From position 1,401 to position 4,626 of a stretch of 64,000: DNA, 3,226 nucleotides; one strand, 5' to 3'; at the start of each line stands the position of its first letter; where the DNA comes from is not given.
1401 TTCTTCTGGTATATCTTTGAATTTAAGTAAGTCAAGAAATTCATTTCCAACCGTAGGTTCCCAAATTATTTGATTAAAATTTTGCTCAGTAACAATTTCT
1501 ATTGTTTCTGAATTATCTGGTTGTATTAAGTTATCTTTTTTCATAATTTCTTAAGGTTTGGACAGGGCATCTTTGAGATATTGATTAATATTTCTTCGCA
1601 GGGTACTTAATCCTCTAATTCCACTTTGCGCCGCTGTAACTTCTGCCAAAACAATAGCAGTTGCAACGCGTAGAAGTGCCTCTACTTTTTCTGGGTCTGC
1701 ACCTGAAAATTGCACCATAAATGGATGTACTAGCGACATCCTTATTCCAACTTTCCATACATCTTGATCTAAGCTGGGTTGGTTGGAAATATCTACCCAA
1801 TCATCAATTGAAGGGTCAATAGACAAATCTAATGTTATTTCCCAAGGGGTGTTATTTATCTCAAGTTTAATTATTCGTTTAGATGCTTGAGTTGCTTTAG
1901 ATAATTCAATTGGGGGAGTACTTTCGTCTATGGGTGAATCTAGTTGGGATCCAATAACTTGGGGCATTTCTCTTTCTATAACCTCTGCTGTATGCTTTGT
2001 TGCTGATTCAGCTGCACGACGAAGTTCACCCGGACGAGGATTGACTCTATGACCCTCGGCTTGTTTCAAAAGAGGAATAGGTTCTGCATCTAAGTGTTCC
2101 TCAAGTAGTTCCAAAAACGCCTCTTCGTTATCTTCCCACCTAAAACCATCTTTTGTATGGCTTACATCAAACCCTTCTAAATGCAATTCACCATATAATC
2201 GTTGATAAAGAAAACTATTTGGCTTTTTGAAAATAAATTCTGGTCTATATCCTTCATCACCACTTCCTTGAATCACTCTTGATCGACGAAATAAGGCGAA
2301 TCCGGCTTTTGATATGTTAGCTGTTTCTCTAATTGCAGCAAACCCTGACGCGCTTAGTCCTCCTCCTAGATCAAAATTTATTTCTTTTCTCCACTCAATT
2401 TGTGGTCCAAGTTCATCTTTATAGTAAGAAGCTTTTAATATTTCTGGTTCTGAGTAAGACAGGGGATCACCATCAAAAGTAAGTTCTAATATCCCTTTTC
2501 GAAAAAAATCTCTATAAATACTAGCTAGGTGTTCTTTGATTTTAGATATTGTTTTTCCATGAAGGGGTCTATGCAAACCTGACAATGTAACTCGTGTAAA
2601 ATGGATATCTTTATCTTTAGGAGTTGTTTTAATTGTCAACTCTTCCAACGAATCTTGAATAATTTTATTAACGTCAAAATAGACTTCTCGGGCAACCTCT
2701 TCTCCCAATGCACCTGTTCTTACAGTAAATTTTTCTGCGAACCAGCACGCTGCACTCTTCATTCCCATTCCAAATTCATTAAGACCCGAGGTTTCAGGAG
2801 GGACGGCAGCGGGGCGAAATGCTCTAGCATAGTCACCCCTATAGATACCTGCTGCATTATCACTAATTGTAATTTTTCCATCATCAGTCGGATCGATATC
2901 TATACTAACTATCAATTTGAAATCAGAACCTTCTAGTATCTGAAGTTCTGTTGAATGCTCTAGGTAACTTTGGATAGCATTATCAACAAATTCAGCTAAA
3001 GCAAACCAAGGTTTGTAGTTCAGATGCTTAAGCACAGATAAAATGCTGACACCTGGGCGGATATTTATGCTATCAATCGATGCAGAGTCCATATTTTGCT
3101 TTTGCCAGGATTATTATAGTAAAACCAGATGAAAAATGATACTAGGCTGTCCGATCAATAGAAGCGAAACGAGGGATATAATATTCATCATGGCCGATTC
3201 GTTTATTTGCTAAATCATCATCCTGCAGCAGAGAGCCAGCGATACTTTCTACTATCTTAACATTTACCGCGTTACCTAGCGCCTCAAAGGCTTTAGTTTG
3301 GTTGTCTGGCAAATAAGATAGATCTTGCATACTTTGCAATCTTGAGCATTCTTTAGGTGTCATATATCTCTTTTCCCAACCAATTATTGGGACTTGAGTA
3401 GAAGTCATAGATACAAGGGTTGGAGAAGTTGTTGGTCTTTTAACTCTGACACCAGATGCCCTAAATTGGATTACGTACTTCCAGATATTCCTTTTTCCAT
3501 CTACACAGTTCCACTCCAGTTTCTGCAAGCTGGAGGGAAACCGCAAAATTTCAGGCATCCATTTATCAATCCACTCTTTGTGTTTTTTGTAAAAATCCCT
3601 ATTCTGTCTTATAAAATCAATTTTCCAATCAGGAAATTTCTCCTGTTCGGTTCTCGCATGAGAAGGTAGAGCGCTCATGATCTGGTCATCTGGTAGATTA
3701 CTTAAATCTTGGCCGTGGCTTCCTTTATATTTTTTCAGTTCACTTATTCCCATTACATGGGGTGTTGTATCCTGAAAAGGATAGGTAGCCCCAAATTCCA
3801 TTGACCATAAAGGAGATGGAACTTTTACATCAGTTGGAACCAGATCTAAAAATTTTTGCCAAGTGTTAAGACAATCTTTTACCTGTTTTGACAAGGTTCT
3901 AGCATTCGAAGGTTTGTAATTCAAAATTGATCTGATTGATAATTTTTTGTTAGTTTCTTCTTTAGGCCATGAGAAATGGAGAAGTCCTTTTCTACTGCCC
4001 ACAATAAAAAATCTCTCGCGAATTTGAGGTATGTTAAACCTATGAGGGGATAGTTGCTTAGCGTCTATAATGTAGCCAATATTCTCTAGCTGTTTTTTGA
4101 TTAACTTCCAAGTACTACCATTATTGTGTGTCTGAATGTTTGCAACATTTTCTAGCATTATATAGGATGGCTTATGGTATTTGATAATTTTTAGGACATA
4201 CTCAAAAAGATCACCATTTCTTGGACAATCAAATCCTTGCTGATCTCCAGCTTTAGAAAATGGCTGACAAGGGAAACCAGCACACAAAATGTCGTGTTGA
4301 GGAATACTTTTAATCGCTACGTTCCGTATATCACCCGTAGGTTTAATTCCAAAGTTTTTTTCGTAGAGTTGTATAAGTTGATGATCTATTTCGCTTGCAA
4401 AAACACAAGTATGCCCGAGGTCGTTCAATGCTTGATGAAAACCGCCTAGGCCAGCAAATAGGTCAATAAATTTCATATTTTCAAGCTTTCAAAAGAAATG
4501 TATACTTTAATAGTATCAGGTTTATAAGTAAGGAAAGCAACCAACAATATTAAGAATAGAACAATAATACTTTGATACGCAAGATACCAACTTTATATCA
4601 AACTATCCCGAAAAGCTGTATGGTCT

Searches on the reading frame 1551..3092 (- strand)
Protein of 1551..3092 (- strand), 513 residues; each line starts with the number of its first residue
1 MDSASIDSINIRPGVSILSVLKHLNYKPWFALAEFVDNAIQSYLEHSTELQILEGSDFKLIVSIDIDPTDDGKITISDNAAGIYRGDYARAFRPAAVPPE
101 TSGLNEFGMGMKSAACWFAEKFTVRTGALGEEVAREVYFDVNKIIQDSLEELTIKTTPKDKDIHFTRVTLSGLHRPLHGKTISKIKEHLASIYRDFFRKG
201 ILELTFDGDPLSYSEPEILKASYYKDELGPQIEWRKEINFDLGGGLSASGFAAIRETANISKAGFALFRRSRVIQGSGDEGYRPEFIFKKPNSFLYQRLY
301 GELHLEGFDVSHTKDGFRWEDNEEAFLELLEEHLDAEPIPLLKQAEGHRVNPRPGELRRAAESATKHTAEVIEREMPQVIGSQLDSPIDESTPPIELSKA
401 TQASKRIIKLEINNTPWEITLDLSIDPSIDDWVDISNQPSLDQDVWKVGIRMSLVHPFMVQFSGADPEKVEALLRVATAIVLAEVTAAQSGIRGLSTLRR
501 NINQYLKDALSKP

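Call 34: search_protein_families(library=pfam, max_evalue=0.01, proteins=[window:1551-3092:-])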
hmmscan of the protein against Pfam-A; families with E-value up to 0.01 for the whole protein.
window:1551-3092:- (513 aa): 2 families
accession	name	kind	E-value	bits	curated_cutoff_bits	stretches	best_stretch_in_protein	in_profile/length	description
PF13589.12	HATPase_c_3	-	7e-13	49.2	25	1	26-160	1-123/137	Histidine kinase-, DNA gyrase B-, and HSP90-like ATPase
PF02518.31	HATPase_c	-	0.0025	18.6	26.4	1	31-114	9-80/111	Histidine kinase-, DNA gyrase B-, and HSP90-like ATPase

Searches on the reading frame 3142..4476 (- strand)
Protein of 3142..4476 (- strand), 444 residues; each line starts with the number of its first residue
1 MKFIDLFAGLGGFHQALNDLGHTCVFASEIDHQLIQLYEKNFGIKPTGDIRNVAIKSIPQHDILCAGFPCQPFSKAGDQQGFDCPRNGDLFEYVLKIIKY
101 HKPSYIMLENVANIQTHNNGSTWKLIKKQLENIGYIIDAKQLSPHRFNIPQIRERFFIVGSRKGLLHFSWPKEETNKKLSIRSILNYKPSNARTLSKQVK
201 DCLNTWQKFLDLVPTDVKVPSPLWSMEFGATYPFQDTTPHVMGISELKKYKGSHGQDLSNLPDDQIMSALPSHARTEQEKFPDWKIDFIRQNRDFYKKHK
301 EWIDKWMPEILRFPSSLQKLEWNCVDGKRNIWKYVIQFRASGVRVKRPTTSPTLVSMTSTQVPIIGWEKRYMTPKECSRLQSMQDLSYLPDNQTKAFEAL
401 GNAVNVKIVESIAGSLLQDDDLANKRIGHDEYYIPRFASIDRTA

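Call 34: search_protein_families(library=pfam, max_evalue=0.01, proteins=[window:3142-4476:-])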
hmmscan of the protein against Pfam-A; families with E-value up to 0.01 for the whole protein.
window:3142-4476:- (444 aa): 1 family
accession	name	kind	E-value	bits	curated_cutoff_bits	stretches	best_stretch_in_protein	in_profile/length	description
PF00145.23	DNA_methylase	-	2.1e-72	244.7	22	2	1-206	1-215/324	C-5 cytosine-specific DNA methylase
